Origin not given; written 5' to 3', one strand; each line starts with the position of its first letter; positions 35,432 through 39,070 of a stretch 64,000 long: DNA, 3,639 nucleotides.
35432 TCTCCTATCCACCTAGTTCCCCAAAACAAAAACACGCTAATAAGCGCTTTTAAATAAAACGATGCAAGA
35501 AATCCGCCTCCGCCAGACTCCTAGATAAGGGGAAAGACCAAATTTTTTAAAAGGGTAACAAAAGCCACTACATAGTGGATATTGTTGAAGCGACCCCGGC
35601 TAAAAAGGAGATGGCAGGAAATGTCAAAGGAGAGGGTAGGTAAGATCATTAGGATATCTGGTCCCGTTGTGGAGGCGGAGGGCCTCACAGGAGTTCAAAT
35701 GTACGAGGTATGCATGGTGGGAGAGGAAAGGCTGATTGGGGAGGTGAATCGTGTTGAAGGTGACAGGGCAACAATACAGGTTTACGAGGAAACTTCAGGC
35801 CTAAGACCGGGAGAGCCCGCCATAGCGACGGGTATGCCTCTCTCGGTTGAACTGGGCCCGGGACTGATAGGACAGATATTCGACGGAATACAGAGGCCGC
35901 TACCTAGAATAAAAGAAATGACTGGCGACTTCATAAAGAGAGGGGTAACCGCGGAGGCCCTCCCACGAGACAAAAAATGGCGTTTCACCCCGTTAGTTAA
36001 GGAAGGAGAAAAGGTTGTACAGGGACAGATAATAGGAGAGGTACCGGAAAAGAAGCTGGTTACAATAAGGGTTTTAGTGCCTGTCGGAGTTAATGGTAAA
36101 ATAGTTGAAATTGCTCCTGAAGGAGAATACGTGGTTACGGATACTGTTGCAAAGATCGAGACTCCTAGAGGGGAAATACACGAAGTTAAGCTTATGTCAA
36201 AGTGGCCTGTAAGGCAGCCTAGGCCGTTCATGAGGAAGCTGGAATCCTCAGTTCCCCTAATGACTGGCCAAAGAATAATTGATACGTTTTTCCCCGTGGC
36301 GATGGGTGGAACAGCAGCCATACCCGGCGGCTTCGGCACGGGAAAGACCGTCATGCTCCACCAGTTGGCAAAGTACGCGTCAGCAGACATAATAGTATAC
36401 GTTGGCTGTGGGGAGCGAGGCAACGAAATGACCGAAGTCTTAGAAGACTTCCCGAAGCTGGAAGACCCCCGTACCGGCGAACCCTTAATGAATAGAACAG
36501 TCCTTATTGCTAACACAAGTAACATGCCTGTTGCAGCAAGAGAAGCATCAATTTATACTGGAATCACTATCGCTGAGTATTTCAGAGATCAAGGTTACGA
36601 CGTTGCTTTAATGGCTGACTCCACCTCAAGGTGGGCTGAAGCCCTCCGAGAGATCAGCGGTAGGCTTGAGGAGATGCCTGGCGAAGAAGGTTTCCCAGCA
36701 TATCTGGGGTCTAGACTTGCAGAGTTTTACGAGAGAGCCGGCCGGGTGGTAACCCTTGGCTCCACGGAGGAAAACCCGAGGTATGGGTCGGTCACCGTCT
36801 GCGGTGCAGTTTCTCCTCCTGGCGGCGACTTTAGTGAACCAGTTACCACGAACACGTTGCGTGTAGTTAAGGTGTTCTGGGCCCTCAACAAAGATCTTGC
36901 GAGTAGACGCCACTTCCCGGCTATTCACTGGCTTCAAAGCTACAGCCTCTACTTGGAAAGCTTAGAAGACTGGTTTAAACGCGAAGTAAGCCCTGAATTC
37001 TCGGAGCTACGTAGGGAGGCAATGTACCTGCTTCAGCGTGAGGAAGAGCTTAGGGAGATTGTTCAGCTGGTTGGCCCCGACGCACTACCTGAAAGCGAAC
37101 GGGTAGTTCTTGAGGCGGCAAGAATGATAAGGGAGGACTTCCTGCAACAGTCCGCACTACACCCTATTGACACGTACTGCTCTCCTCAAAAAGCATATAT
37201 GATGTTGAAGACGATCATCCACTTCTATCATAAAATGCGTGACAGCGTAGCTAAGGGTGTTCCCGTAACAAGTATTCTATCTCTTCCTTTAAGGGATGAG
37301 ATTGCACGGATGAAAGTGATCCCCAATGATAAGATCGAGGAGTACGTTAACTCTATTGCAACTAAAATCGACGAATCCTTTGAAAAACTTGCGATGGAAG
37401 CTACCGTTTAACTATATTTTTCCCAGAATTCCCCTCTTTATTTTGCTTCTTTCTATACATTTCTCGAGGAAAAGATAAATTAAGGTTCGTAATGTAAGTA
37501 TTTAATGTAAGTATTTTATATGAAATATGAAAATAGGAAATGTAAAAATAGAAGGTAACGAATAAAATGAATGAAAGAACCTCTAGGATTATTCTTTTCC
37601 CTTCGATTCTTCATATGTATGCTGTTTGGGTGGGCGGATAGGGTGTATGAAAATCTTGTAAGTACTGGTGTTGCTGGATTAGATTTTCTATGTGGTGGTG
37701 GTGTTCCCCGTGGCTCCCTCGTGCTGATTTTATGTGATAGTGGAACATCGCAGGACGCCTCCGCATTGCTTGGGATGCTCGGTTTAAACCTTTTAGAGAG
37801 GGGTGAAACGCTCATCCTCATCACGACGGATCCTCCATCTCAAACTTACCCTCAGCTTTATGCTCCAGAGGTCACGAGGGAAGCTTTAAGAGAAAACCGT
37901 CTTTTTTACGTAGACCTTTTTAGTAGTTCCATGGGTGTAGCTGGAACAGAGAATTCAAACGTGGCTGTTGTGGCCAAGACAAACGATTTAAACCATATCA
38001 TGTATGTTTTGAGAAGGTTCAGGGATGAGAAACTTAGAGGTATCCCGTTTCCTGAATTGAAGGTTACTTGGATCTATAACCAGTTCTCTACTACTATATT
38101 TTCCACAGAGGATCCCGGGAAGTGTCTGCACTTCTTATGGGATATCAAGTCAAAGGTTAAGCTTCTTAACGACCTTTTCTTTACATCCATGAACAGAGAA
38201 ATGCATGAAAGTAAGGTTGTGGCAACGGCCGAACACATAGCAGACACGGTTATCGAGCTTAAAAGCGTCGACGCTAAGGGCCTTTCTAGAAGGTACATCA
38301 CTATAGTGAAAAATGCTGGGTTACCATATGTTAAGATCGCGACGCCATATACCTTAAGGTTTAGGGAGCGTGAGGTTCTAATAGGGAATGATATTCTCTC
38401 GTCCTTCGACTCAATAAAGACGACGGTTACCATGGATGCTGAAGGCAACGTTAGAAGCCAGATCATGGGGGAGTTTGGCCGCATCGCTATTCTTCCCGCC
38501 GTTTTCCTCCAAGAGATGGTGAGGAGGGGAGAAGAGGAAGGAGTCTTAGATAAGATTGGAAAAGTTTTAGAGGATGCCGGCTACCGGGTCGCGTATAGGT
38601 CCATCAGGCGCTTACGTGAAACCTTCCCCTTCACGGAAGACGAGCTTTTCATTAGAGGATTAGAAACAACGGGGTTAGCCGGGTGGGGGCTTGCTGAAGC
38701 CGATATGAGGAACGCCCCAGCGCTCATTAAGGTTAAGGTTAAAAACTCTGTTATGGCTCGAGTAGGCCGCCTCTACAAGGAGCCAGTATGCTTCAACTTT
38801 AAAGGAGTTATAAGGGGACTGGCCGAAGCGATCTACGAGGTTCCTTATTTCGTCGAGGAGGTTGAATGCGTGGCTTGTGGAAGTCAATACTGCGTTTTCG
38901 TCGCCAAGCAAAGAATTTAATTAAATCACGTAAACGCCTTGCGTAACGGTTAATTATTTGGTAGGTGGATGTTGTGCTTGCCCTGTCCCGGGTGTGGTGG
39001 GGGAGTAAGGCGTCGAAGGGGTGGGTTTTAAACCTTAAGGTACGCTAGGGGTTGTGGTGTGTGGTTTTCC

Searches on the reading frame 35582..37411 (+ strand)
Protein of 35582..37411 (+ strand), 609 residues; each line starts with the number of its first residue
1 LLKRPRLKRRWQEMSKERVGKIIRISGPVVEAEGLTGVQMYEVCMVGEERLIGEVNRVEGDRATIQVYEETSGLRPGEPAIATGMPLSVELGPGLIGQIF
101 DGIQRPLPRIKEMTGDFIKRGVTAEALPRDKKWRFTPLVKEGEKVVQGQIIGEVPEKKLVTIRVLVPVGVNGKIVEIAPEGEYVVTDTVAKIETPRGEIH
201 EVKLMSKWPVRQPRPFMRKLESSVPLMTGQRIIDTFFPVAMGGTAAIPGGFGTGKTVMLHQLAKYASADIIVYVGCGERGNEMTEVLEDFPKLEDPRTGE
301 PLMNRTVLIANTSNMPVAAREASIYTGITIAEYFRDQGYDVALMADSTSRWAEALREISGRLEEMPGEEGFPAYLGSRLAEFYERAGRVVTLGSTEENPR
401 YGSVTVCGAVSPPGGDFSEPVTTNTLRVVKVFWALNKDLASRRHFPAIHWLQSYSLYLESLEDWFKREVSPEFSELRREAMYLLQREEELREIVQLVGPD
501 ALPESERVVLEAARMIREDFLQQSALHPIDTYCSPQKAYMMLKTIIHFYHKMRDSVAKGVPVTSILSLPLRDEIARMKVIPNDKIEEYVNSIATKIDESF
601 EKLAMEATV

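Call 9: search_protein_families(library=pfam, proteins=[window:35582-37411:+], max_evalue=0.01)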
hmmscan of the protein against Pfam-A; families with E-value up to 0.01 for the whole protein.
window:35582-37411:+ (609 aa): 5 families
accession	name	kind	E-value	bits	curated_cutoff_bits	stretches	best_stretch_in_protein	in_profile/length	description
PF00006.31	ATP-synt_ab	-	1.9e-76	256.9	29.5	1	229-455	1-213/213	ATP synthase alpha/beta family, nucleotide-binding domain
PF16886.11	ATP-synt_ab_Xtn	-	2.1e-30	104.7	25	1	125-211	2-88/88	ATPsynthase alpha/beta subunit barrel-sandwich domain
PF22919.1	ATP-synt_VA_C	-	6.6e-27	94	24.7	1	463-561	2-96/101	C-terminal domain of V and A type ATP synthase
PF02874.29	ATP-synt_ab_N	-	1.4e-13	51.6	20.9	1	22-84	1-69/69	ATP synthase alpha/beta family, beta-barrel domain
PF13375.12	RnfC_N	-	0.0074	16.8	25.6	0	136-180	43-83/101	RnfC Barrel sandwich hybrid domain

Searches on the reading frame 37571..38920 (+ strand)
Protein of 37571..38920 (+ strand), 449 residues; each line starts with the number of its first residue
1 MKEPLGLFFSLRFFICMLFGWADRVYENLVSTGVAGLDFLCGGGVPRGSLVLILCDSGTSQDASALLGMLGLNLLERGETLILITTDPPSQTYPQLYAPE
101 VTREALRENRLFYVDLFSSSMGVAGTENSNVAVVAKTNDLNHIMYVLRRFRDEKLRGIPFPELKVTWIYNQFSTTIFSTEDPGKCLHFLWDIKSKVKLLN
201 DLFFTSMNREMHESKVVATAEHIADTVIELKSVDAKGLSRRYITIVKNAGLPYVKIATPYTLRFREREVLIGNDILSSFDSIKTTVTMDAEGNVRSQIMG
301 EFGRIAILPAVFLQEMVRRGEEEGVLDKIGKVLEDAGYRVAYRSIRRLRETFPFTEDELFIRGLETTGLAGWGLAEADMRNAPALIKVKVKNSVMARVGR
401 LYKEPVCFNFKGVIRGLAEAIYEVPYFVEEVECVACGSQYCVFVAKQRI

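Call 9: search_protein_families(library=pfam, proteins=[window:37571-38920:+], max_evalue=0.01)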
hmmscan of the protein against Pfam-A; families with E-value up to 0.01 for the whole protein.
window:37571-38920:+ (449 aa): 3 families
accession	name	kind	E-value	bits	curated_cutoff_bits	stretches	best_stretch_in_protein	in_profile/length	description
PF02830.23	V4R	-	3.3e-11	43.5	31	1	388-446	3-61/62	V4R domain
PF06745.19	ATPase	-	6.8e-08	32.6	26.6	1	30-129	1-100/231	KaiC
PF05625.17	PAXNEB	-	6.1e-06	26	28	0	29-60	18-48/366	PAXNEB protein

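Call 12: find_related_loci(query=window:37571-38920:+, collection=genome_contigs, flank=4000)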
Query window:37571-38920:+ (449 aa) in genome_contigs; peptide patterns used: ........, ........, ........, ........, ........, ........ (x = any residue, [..] = any of these).
104 stretches matched a pattern; 3 encode a relative of the query (tblastn E <= 1e-3); 3 distinct loci.
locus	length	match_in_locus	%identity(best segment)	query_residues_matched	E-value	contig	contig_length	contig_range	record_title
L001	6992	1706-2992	79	21-449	0e+0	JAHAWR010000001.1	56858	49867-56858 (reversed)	MAG: Candidatus Jordarchaeia archaeon isolate QC4 QC4_scaffold_302_curated, whole genome shotgun sequence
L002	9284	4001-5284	78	22-449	0e+0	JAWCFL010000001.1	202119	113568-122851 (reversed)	MAG: Candidatus Jordarchaeales archaeon isolate JZ-1_202007_bins_29 JZ-1_202007_bins_29_scaffold_1, whole genome shotgun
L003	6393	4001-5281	79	22-448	0e+0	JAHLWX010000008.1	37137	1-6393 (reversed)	MAG: Candidatus Jordarchaeum sp. LHC_1308 MAG_1308_Ga0212122_1000286, whole genome shotgun sequence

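Call 59: list_cluster_members(proteins=[window:37571-38917:+])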
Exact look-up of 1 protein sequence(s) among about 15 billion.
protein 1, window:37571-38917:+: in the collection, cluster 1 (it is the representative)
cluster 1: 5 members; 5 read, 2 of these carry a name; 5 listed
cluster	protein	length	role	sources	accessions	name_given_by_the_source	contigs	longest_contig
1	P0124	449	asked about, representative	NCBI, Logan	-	-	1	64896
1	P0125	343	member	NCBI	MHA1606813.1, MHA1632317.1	MAG: RAD55 family ATPase, partial [Candidatus Freyarchaeota archaeon]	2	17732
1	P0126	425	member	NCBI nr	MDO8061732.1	V4R domain-containing protein [Candidatus Freyrarchaeum guaymaensis]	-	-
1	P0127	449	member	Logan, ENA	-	-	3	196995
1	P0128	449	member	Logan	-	-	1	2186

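Call 60: find_encoding_contigs(protein=P0128, flank=3000, max_places=6)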
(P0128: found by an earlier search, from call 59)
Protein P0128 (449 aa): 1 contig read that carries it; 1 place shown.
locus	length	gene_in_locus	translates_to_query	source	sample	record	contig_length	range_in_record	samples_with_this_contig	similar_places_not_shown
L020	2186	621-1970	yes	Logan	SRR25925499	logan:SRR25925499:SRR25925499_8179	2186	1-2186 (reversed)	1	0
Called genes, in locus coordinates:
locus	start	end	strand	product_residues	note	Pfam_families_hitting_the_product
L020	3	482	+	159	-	?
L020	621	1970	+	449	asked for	PF05625:PAXNEB (faint), PF06745:ATPase (faint), PF02830:V4R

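Call 61: find_encoding_contigs(protein=P0125, flank=3000, max_places=6)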
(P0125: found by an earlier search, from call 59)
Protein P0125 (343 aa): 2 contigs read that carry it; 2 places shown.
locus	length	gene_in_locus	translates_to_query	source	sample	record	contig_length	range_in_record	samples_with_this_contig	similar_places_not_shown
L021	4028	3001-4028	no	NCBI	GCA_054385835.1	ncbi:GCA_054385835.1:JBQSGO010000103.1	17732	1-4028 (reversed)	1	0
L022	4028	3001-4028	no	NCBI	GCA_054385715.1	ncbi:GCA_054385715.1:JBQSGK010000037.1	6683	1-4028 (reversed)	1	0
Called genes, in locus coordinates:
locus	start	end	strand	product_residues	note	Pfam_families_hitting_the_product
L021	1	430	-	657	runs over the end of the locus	PF05833:NFACT_N, PF05670:NFACT-R_1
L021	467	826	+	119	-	-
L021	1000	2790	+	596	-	PF02874:ATP-synt_ab_N, PF16886:ATP-synt_ab_Xtn, PF00006:ATP-synt_ab, PF22919:ATP-synt_VA_C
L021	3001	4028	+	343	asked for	PF05625:PAXNEB (faint), PF06745:ATPase (faint)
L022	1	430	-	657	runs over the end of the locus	PF05833:NFACT_N, PF05670:NFACT-R_1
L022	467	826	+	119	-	-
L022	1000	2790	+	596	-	PF02874:ATP-synt_ab_N, PF16886:ATP-synt_ab_Xtn, PF00006:ATP-synt_ab, PF22919:ATP-synt_VA_C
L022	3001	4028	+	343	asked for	PF05625:PAXNEB (faint), PF06745:ATPase (faint)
